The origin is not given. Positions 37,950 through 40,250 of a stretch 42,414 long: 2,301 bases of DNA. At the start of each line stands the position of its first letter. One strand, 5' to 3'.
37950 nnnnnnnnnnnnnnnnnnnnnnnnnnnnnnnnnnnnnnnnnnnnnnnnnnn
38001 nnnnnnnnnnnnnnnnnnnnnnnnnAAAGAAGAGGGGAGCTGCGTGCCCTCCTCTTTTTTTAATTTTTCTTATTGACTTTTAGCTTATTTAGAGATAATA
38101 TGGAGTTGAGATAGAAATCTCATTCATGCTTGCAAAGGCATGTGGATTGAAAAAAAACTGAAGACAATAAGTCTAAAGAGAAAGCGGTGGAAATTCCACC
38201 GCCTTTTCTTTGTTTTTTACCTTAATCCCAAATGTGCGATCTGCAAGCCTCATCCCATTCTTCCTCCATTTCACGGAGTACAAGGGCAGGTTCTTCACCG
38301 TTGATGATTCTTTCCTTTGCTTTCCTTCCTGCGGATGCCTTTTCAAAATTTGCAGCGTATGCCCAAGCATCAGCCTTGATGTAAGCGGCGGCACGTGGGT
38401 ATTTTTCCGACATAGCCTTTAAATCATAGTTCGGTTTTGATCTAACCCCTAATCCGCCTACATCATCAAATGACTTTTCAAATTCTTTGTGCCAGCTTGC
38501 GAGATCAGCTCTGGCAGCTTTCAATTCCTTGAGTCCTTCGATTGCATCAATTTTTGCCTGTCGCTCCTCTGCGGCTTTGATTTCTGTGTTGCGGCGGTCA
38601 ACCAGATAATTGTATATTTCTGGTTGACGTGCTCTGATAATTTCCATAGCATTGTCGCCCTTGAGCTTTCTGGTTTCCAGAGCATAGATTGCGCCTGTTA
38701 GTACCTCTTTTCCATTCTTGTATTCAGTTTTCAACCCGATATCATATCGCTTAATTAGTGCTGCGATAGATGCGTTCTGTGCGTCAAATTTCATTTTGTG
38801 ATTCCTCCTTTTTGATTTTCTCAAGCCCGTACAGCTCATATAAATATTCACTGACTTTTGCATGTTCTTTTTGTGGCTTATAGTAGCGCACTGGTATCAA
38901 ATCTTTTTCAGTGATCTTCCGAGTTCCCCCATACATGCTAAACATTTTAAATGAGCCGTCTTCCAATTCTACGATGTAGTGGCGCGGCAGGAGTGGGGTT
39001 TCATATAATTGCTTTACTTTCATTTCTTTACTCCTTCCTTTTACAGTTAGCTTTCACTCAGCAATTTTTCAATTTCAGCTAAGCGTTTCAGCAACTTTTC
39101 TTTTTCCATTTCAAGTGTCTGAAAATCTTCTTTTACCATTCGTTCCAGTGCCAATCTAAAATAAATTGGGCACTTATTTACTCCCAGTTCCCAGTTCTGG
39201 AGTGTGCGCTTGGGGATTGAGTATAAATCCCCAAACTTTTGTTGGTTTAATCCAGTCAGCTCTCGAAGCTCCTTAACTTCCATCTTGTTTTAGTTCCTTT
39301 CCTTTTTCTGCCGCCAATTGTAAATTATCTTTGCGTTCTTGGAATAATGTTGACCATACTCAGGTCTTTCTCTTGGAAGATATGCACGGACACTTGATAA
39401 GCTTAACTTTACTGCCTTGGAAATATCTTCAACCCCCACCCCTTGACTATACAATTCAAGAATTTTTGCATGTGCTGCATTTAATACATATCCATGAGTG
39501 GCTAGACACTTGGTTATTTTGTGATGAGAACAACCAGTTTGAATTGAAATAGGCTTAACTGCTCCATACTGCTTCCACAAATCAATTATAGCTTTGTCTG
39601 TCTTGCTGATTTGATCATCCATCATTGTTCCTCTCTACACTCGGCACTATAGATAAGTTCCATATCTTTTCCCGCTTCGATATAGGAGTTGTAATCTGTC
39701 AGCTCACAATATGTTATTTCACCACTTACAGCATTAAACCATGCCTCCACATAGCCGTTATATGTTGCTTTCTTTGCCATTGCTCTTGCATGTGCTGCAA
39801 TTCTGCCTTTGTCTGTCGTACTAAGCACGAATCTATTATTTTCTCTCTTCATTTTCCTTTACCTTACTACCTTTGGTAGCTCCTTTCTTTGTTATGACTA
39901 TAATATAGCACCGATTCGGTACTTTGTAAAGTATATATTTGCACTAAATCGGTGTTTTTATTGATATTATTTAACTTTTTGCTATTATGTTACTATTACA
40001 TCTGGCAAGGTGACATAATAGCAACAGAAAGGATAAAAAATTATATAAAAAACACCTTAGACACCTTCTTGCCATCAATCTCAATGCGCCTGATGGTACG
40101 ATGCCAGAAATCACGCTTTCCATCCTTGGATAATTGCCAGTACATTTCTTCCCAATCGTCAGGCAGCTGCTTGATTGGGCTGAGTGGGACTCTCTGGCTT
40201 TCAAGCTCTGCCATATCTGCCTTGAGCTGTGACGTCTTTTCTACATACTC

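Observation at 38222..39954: Five-gene minus-strand operon with two HTH genes behind an operator-bearing promoter (acr-aca-like or novel exclusion module)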

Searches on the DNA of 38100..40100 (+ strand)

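Call 8: search_dna_similar(query=window:38100-40100:+, collection=phages, mode=distant)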
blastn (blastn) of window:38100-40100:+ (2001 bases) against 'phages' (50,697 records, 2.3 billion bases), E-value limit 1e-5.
No match.

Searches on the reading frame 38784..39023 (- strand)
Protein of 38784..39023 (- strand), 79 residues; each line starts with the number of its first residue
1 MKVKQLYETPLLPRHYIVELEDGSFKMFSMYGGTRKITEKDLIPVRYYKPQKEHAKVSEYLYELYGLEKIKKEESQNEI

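Call 4: search_protein_families(library=pfam, proteins=[window:38784-39023:-], max_evalue=1)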
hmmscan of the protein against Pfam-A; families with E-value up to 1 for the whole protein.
window:38784-39023:- (79 aa): 0 families

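Call 5: search_protein_families(library=phrogs, proteins=[window:38784-39023:-], max_evalue=1)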
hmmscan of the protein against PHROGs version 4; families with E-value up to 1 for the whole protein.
window:38784-39023:- (79 aa): 0 families

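Call 6: search_protein_families(library=padloc, proteins=[window:38784-39023:-], max_evalue=1)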
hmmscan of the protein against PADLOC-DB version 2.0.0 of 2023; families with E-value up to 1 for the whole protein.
window:38784-39023:- (79 aa): 0 families

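Call 7: search_protein_families(library=ncbifam, proteins=[window:38784-39023:-], max_evalue=1)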
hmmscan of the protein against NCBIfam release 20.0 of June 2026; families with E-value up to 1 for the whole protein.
window:38784-39023:- (79 aa): 0 families

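Call 37: find_encoding_contigs(protein=window:38784-39023:-, flank=10000, max_places=10)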
Protein window:38784-39023:- (79 aa): 23 contigs read that carry it; 10 places shown.
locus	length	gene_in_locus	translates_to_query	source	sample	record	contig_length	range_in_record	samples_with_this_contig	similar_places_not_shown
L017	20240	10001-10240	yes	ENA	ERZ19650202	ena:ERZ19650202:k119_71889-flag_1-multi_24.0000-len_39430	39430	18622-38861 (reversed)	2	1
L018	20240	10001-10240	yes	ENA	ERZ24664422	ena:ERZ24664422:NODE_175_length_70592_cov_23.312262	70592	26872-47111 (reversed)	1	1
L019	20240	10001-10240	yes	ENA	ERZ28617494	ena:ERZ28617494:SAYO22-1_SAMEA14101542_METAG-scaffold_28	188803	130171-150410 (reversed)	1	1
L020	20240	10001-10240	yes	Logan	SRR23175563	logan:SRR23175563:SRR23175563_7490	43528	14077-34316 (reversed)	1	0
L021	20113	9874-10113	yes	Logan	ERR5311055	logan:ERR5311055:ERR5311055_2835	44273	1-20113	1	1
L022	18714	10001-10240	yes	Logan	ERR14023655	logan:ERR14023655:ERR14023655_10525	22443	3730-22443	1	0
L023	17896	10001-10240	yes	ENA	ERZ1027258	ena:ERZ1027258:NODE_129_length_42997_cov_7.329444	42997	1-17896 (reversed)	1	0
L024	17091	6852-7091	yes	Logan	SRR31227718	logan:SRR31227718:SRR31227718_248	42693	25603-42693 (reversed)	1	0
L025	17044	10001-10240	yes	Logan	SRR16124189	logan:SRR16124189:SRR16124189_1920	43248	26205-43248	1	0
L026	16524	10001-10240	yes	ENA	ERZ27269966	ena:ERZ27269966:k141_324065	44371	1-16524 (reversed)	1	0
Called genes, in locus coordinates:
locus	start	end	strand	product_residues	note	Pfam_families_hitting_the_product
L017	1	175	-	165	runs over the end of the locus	PF05565:Sipho_Gp157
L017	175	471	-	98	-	-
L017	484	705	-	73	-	-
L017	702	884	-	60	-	-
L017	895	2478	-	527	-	PF02498:Bro-N, PF10552:ORF6C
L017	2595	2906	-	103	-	-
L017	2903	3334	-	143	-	-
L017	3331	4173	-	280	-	PF24703:DUF7666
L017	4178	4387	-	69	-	-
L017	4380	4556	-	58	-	-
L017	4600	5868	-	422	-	-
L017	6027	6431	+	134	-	PF01381:HTH_3, PF12844:HTH_19, PF13560:HTH_31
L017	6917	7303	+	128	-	PF12844:HTH_19 (weak), PF01381:HTH_3, PF13443:HTH_26 (weak)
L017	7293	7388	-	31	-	-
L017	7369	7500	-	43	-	-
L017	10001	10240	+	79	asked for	-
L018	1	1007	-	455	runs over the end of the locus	-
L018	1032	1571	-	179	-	PF01066:CDP-OH_P_transf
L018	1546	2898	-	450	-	PF00919:UPF0004, PF04055:Radical_SAM, PF18693:TRAM_2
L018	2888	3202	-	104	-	PF01192:RNA_pol_Rpb6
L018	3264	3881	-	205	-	PF00625:Guanylate_kin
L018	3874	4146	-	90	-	PF04025:RemA-like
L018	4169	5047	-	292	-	PF03755:YicC-like_N, PF08340:YicC-like_C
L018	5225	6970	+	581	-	PF05833:NFACT_N, PF05670:NFACT-R_1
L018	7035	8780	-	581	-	PF08323:Glyco_transf_5, PF13439:Glyco_transf_4 (faint), PF00534:Glycos_transf_1, PF13692:Glyco_trans_1_4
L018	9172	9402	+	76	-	-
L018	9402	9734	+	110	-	-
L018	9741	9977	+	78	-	-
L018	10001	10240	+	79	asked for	-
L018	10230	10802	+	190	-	-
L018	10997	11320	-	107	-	-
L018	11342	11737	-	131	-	-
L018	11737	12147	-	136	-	-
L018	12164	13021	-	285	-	-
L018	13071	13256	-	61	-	-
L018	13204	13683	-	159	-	-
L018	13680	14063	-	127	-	-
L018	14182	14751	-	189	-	-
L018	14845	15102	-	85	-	-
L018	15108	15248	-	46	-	-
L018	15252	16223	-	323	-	PF25309:ELLD, PF08239:SH3_3 (weak)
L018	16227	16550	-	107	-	PF14359:DUF4406 (weak)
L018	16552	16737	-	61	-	PF16945:Phage_r1t_holin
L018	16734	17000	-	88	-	-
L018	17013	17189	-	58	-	-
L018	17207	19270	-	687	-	PF10651:BppU_N (weak), PF12708:Pect-lyase_RHGA_epim (weak)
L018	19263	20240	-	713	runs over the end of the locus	PF06605:Prophage_tail, PF13884:Peptidase_S74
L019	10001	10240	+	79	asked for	-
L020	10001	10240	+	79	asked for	-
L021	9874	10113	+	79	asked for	-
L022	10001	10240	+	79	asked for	-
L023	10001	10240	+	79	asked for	-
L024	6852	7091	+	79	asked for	-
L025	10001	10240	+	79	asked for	-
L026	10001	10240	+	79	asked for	-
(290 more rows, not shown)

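Call 40: find_homologous_proteins(query=window:38784-39023:-, max_evalue=0.01)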
Query window:38784-39023:- (79 aa): 6 proteins with E <= 0.01 among 6 candidates.
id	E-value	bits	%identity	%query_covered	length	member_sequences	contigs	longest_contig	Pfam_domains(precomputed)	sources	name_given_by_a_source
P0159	4.0e-43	162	97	100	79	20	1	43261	-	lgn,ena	-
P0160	3.2e-28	115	83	89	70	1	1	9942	-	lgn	-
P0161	9.0e-27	110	76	90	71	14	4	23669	-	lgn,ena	-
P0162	5.4e-26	108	79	90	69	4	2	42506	-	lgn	-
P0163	1.3e-24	104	75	87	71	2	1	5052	-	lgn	-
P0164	1.2e-22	97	70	91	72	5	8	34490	-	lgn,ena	-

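Call 41: find_encoding_contigs(protein=P0164, flank=7000, max_places=4)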
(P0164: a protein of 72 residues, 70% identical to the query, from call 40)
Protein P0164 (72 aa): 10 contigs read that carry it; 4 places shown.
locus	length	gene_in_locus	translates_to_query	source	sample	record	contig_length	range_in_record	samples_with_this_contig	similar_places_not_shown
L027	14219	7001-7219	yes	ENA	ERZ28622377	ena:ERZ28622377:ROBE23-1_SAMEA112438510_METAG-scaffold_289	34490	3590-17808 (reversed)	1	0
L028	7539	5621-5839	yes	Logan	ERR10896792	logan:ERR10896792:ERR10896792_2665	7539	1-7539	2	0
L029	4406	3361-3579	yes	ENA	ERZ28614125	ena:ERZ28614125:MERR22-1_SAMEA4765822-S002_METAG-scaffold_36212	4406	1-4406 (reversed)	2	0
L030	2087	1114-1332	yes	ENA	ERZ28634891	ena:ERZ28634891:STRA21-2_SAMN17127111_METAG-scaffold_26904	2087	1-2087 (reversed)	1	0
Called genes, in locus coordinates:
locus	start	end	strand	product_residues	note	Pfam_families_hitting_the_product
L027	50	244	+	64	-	-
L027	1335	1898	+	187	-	-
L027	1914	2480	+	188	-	PF00589:Phage_integrase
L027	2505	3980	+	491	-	PF13851:GAS (weak)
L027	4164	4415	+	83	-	PF13443:HTH_26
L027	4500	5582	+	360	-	-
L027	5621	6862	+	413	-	-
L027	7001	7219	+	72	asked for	-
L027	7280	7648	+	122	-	-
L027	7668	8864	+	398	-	PF26125:AcrVA2-like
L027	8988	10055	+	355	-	-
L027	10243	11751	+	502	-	-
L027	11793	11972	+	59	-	-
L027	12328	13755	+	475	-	PF00023:Ank (faint), PF13606:Ank_3 (faint), PF13638:PIN_4, PF12796:Ank_2 (weak), PF13637:Ank_4 (faint), PF13857:Ank_5 (faint), PF12796:Ank_2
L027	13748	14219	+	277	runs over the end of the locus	PF04055:Radical_SAM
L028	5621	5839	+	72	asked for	-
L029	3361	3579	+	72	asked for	-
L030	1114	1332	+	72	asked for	-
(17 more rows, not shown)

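Call 42: find_encoding_contigs(protein=P0161, flank=7000, max_places=3)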
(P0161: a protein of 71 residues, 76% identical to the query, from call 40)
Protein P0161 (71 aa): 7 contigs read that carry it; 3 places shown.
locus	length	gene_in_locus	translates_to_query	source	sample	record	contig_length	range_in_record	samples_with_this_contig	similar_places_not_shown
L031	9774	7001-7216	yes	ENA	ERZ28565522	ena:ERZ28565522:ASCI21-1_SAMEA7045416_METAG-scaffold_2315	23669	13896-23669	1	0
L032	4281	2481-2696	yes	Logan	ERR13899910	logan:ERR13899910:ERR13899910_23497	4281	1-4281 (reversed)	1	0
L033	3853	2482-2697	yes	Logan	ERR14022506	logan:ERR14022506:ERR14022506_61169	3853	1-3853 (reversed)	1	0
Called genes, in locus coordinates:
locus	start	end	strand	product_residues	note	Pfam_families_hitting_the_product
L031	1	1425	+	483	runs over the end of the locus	PF14239:RRXRR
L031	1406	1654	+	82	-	-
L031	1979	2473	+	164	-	PF04002:RadC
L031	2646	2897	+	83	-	-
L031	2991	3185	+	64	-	-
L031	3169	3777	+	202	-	-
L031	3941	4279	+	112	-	-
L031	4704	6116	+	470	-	PF01507:PAPS_reduct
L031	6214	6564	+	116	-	-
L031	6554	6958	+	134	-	-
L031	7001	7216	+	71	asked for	-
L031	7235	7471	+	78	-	-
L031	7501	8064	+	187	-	-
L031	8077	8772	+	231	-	PF24692:DUF7659 (weak)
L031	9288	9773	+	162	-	?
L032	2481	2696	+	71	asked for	-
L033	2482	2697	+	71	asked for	-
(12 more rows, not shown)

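Call 50: find_related_loci(query=L018:7035-8780:-, collection=genome_contigs, flank=3000)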
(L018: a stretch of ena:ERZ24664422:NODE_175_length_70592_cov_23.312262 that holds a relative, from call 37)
Query L018:7035-8780:- (581 aa) in genome_contigs; peptide patterns used: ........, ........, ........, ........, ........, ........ (x = any residue, [..] = any of these).
235 stretches matched a pattern; 147 encode a relative of the query (tblastn E <= 1e-3); the best 80 are kept; 80 distinct loci.
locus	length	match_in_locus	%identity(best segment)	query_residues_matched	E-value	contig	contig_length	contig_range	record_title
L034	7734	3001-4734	99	1-581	0e+0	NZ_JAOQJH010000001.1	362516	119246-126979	Anthropogastromicrobium aceti strain H6_35 .14207_7_90.1, whole genome shotgun sequence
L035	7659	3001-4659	95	2-556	0e+0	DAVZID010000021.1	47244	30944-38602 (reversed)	MAG TPA_asm: Lachnospiraceae bacterium isolate gSpreadC_ID_65 NODE_119_length_47244_cov_10.328466, whole genome shotgun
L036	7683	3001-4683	92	2-562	0e+0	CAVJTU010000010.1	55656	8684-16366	uncultured Oscillospiraceae bacterium isolate H07682-L1_cleanbin_000010 genome assembly, contig: Spades_H07682-L1_contig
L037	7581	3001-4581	97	2-528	0e+0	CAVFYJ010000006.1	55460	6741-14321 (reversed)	Acetatifactor sp. isolate G02614-L1_cleanbin_000024 genome assembly, contig: Spades_G02614-L1_contig_307, whole genome s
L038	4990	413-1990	97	1-526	0e+0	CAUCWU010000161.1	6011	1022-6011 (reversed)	MAG TPA_asm: uncultured Lachnospiraceae bacterium isolate ERR9607163_bin.11_MetaWRAP_v1.3_MAG genome assembly, contig: E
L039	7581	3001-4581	97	2-528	0e+0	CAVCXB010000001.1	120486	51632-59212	Wujia chipingensis isolate H07660-L1_cleanbin_000005 genome assembly, contig: Spades_H07660-L1_contig_10, whole genome s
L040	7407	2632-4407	73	1-581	0e+0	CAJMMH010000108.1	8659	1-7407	TPA_asm: uncultured bacterium isolate ERR1600754-bin.61 genome assembly, contig: NODE_6299_length_8659_cov_4.466992, who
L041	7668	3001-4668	77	1-555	0e+0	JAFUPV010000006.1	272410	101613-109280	MAG: Lachnospiraceae bacterium isolate RGIG4716 Roe_deer_Rectum.Co__c168315, whole genome shotgun sequence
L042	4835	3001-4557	80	1-519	0e+0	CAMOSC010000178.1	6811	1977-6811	MAG: uncultured Clostridia bacterium isolate SRR873601_bin.66_metaWRAP_v1.3_MAG genome assembly, contig: NODE_37133_leng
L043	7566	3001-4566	80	1-522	0e+0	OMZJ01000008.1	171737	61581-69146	uncultured Lachnospiraceae bacterium isolate hRUG856 genome assembly, contig: NODE_6_length_171737_cov_41.696, whole gen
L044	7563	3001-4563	80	1-522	0e+0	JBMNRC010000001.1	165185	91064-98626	MAG: Lachnospiraceae bacterium isolate SBF912SR2HQ0033 scaffold_291_c1, whole genome shotgun sequence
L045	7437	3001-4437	82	1-479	0e+0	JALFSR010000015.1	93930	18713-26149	MAG: Clostridiales bacterium isolate SUG976 k141_43717, whole genome shotgun sequence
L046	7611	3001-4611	74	1-544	0e+0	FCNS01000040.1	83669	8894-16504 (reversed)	Clostridiales bacterium CHKCI001 isolate CHKC1 genome assembly, contig: {contig40}, whole genome shotgun sequence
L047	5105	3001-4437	82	1-479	0e+0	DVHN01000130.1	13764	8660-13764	MAG TPA_asm: Candidatus Fimimorpha faecalis isolate ChiW13-3771 ChiW13__C103368_L13764_SRR5514886, whole genome shotgun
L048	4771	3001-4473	77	1-491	0e+0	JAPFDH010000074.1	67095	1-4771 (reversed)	MAG: Lachnospiraceae bacterium isolate bin_3_DannyCat k141_89170, whole genome shotgun sequence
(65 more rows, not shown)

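Call 56: search_protein_families(library=pfam, proteins=[L034:2020-2844:+, L034:757-1827:+], max_evalue=0.001)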
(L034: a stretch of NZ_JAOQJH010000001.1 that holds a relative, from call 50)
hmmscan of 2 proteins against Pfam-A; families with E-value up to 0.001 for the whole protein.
L034:2020-2844:+ (274 aa): 2 families
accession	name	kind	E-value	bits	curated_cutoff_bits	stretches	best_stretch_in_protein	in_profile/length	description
PF08769.17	Spo0A_C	-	1.3e-44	150.9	25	1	162-265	1-104/104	Sporulation initiation factor Spo0A C terminal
PF00072.30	Response_reg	-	1.5e-23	83.5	30.2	1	9-123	1-110/111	Response regulator receiver domain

L034:757-1827:+ (356 aa): 3 families
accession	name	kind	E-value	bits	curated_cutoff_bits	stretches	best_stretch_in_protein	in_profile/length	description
PF05580.18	Peptidase_S55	-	2.5e-74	250.3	25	1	149-354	2-210/210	SpoIVB peptidase S55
PF13180.12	PDZ_2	-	1e-05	26.2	27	1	86-140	22-78/80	PDZ domain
PF17820.7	PDZ_6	-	1.8e-05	24.8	27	1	91-131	15-54/54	PDZ domain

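Call 77: predict_structure(alignment_id=A2)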
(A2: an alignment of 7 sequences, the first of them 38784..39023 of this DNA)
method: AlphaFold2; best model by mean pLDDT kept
length: 79 residues; sequences in the alignment: 7
mean_pLDDT: 81.5   pTM: 0.70
mean pLDDT of the five models: 81.5, 81.0, 47.8, 47.7, 46.5
residues with pLDDT >= 90: 22; 70-90: 47; 50-70: 3; < 50: 7
segments of 3 or more residues with pLDDT < 50: 73-79
pLDDT, mean of each block of 10 residues (from residue 1): 87 86 89 82 85 80 90 49
secondary structure, 60 per line:
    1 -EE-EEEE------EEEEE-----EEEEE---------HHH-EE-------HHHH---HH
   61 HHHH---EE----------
elements in order: E5-8 E15-19 E25-29 H52-55 H59-64

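Call 80: fold_search(model_id=the predicted structure, library=pdb)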
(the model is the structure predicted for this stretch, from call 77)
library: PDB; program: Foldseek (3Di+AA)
matches with E <= 10: 541; with E <= 0.001: 0
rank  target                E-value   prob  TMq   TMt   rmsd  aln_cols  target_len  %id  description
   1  4df3_A                3.8e-01  0.69  0.36  0.13   3.2        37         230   30  Crystal Structure of Aeropyrum pernix fibrillarin in complex with natively bound S-adenosyl-L-methionine at 1.7A (released 2012-08-08)
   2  9rpv_Rg               1.1e+00  0.25  0.34  0.10   4.2        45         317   24  Structure of the ZAK-bound human disome (released 2025-12-10)
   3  7l7b_D                1.1e+00  0.16  0.31  0.03   6.8        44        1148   16  Clostridioides difficile RNAP with fidaxomicin (released 2022-02-02)
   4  5aew_W                1.2e+00  0.14  0.30  0.07   7.7        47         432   19  Crystal structure of II9 variant of Biphenyl dioxygenase from Burkholderia xenovorans LB400 in complex with biphenyl (released 2016-04-06)
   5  5aeu_A                1.2e+00  0.14  0.31  0.07   7.7        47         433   19  Crystal structure of II9 variant of Biphenyl dioxygenase from Burkholderia xenovorans LB400 (released 2016-04-06)
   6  9i14_Sg               1.3e+00  0.23  0.35  0.11   4.0        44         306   23  CRYO-EM STRUCTURE OF HCT15 POLYSOMES IN HYBRID-PRE STATE (released 2026-01-28)
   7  5vhi_A                1.4e+00  0.08  0.26  0.08   9.7        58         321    7  Conformational Landscape of the p28-Bound Human Proteasome Regulatory Particle (released 2017-08-23)
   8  9zrg_Ag               1.5e+00  0.14  0.30  0.10   4.9        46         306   22  Structure of naked mole-rat ribosome (non-rotated) (released 2026-02-18)
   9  6vvt_C                1.6e+00  0.18  0.27  0.03   2.1        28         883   18  Crystal structure of a Mycobacterium smegmatis transcription initiation complex with Rifampicin-resistant RNA polymera (released 2020-10-21)
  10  8fkp_NQ               1.6e+00  0.14  0.34  0.09   9.7        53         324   13  Human nucleolar pre-60S ribosomal subunit (State A1) (released 2023-07-12)
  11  2ckf_C                1.6e+00  0.13  0.31  0.07   7.6        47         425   19  Crystal Structure of the Terminal Component of the PAH-hydroxylating Dioxygenase from Sphingomonas sp CHY-1 (released 2007-01-02)
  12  3n7d_A                1.8e+00  0.15  0.32  0.41   6.9        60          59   10  Crystal structure of CopK bound to Cu(I) and Cu(II) (released 2011-06-01)
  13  2dgy_MODEL_1_A        1.8e+00  0.10  0.29  0.22   6.9        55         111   18  Solution structure of the eukaryotic initiation factor 1A in MGC11102 protein (released 2006-09-16)
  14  2yfi_A                1.8e+00  0.10  0.29  0.07   7.6        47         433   19  Crystal Structure of Biphenyl dioxygenase variant RR41 (BPDO-RR41) (released 2011-06-08)
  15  9e23_H                1.9e+00  0.15  0.34  0.08   4.8        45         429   16  Cryo-EM structure of Pre-Chi dynein tail (released 2025-07-09)
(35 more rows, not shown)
